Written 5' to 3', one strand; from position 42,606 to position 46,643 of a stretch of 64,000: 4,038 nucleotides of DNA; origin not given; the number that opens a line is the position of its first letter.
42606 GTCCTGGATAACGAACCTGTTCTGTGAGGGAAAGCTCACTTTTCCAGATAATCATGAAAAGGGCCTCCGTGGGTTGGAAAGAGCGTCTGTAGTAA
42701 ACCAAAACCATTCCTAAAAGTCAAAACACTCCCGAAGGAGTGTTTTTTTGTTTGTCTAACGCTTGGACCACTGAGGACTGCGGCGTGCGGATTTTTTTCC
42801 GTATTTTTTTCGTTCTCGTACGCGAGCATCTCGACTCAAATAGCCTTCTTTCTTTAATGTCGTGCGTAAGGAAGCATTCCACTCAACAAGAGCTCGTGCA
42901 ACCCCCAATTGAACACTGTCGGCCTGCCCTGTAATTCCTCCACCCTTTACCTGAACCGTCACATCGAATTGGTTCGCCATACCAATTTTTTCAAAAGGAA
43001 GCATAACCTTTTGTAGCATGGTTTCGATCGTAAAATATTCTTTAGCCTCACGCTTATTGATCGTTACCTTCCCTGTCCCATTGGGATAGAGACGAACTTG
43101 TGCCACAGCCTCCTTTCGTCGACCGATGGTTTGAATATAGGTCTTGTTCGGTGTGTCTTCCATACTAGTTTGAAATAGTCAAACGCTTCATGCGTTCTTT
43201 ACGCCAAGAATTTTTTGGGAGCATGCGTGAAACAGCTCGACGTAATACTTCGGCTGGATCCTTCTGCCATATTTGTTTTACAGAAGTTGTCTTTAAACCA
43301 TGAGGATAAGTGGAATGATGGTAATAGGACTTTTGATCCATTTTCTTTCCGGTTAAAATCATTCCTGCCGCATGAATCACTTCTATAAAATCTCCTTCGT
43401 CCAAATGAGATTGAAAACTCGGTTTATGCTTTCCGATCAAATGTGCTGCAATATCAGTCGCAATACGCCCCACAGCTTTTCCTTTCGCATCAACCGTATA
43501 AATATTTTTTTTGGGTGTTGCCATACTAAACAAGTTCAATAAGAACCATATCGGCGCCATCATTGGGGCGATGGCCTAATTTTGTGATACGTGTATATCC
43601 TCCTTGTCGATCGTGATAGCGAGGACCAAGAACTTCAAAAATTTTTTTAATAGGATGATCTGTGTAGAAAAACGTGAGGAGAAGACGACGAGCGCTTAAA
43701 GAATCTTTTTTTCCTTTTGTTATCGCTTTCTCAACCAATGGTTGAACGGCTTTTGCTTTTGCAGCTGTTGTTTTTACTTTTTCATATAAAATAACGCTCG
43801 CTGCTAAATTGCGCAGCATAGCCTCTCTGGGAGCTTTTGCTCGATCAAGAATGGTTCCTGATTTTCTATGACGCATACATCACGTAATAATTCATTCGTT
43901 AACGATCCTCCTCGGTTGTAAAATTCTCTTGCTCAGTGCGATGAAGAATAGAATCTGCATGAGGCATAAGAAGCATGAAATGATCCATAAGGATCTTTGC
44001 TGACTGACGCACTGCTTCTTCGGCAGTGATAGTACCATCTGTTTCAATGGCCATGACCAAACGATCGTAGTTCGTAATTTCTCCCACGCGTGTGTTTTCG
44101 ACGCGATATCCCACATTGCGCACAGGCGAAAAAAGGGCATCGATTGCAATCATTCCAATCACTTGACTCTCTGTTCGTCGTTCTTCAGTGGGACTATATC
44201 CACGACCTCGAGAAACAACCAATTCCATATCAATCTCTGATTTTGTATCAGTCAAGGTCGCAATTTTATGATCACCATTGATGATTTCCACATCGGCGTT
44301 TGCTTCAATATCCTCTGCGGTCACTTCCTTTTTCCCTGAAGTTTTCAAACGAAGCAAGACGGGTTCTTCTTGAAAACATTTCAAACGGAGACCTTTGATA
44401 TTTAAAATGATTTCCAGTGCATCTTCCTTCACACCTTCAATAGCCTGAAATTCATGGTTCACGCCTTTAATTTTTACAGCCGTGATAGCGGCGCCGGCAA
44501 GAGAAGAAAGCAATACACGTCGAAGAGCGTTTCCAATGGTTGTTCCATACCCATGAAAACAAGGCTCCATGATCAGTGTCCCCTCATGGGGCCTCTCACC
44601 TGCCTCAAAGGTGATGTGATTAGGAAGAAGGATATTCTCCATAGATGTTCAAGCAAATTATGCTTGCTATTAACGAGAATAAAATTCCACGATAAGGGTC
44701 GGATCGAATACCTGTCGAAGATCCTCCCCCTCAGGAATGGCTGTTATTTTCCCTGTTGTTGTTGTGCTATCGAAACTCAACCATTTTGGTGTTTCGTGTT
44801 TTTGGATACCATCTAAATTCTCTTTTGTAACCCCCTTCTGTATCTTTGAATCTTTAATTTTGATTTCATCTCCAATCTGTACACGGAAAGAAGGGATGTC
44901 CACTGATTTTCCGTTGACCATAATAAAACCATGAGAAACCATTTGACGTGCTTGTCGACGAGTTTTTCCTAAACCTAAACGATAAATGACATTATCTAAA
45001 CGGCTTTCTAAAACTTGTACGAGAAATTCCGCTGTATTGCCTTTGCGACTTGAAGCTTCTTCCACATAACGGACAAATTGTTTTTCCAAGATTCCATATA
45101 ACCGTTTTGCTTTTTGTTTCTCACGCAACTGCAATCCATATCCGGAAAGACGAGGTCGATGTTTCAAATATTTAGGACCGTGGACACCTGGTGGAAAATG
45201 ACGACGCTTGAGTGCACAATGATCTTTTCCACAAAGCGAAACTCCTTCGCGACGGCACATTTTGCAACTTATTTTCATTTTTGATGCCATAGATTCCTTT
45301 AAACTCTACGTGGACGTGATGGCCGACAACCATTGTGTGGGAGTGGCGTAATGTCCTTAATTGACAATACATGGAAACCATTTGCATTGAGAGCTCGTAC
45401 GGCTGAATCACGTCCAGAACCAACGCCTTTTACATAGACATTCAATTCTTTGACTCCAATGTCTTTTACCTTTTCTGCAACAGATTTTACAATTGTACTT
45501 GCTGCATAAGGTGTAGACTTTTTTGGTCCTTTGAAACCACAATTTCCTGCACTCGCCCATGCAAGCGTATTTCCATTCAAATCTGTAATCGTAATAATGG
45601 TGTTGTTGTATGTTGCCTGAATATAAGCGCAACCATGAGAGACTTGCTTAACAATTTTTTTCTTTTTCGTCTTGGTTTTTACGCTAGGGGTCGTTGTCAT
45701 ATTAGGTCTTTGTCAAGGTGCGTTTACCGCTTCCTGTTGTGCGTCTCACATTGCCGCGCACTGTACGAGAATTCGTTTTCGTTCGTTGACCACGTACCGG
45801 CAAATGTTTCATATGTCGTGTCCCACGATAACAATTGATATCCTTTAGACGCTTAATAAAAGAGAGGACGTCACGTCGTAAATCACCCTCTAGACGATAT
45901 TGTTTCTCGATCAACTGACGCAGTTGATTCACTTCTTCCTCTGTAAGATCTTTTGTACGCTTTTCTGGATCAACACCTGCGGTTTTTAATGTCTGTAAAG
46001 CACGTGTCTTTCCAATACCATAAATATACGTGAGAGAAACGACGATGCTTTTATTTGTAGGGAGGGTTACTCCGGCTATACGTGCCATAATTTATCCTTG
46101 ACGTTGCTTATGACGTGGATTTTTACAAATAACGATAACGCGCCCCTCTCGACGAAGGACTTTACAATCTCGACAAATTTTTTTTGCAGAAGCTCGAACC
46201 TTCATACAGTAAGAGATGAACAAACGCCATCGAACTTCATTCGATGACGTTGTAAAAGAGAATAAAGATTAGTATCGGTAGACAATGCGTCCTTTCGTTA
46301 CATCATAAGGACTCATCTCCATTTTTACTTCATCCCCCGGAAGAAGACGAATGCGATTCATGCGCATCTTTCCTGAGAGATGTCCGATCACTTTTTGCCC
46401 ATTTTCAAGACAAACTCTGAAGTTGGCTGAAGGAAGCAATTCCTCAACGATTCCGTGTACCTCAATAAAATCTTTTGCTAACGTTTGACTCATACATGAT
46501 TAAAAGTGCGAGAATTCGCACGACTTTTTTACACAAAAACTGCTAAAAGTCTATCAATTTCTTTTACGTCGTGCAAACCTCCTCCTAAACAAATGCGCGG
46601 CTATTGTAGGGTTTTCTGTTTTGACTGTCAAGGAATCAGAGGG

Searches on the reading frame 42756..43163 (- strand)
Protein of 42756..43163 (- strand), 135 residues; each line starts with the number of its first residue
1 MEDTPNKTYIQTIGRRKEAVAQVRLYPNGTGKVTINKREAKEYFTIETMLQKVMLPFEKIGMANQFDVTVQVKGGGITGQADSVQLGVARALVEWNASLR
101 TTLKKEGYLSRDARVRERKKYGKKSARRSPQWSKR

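Call 96: search_protein_families(library=pfam, proteins=[window:42756-43163:-], max_evalue=0.00001)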
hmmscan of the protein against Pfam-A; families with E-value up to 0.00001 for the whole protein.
window:42756-43163:- (135 aa): 1 family
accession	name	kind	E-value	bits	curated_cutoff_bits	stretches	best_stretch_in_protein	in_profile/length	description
PF00380.25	Ribosomal_S9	-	8e-45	152.7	22.5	1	14-135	1-121/121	Ribosomal protein S9/S16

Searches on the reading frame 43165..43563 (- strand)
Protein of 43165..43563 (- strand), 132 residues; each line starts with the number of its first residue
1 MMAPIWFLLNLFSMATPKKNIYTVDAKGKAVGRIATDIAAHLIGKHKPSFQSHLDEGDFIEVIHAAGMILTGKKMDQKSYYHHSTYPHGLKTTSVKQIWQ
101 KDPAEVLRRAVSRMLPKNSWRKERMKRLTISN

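Call 96: search_protein_families(library=pfam, proteins=[window:43165-43563:-], max_evalue=0.00001)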
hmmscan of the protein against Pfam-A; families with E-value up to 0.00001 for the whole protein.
window:43165-43563:- (132 aa): 1 family
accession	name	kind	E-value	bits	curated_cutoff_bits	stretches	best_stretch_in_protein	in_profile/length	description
PF00572.24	Ribosomal_L13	-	1.2e-39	135.5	23.8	1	20-130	2-112/119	Ribosomal protein L13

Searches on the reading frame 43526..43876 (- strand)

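Call 96: search_protein_families(library=pfam, proteins=[window:43526-43876:-], max_evalue=0.00001)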
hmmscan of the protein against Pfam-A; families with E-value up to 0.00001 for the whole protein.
window:43526-43876:- (116 aa): 1 family
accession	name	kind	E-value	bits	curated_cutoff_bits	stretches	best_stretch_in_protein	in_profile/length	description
PF01196.24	Ribosomal_L17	-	6.9e-33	113.9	27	1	20-116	1-97/97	Ribosomal protein L17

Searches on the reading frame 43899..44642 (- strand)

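Call 96: search_protein_families(library=pfam, proteins=[window:43899-44642:-], max_evalue=0.00001)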
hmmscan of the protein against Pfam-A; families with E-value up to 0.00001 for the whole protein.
window:43899-44642:- (247 aa): 2 families
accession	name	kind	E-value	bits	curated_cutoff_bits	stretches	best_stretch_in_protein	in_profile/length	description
PF01000.31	RNA_pol_A_bac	-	1.1e-33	116.4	33.9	1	56-172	1-119/119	RNA polymerase Rpb3/RpoA insert domain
PF01193.29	RNA_pol_L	-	3.9e-25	87.8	24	1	26-222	1-74/74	RNA polymerase Rpb3/Rpb11 dimerisation domain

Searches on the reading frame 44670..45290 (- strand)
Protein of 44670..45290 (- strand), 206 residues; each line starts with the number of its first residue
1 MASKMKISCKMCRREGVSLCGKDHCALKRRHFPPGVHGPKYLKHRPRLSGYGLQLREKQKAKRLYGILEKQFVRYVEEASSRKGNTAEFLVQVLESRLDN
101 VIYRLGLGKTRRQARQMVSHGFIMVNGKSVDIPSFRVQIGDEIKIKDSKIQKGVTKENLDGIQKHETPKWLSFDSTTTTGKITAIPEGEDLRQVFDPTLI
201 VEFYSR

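Call 96: search_protein_families(library=pfam, proteins=[window:44670-45290:-], max_evalue=0.00001)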
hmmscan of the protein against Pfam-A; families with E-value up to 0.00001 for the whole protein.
window:44670-45290:- (206 aa): 2 families
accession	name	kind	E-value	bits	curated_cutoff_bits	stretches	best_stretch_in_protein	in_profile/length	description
PF00163.24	Ribosomal_S4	-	5.1e-24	85.2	23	1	8-95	6-95/95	Ribosomal protein S4/S9 N-terminal domain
PF01479.30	S4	-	4.5e-20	71.6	22.8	1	97-143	2-48/48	S4 domain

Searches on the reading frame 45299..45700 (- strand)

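Call 96: search_protein_families(library=pfam, proteins=[window:45299-45700:-], max_evalue=0.00001)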
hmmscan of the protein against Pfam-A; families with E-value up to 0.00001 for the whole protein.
window:45299-45700:- (133 aa): 1 family
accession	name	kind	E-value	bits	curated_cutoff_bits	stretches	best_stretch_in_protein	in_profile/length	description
PF00411.24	Ribosomal_S11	-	4.3e-42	143.4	25.1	1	23-132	1-110/110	Ribosomal protein S11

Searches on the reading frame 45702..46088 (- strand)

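Call 96: search_protein_families(library=pfam, proteins=[window:45702-46088:-], max_evalue=0.00001)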
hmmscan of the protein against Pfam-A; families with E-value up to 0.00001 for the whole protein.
window:45702-46088:- (128 aa): 1 family
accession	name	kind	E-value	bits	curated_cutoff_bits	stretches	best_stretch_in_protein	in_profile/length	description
PF00416.27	Ribosomal_S13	-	2.5e-31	109.2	31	1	3-109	1-128/128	Ribosomal protein S13/S18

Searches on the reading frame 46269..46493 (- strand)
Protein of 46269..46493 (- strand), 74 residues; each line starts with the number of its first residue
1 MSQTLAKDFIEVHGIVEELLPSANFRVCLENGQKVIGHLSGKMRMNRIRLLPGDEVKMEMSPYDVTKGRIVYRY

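Call 96: search_protein_families(library=pfam, proteins=[window:46269-46493:-], max_evalue=0.00001)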
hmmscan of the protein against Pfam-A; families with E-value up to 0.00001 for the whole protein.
window:46269-46493:- (74 aa): 1 family
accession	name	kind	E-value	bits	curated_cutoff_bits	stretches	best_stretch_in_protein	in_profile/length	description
PF01176.25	eIF-1a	-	5.1e-24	84.1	30.2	1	10-73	1-64/64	Translation initiation factor 1A / IF-1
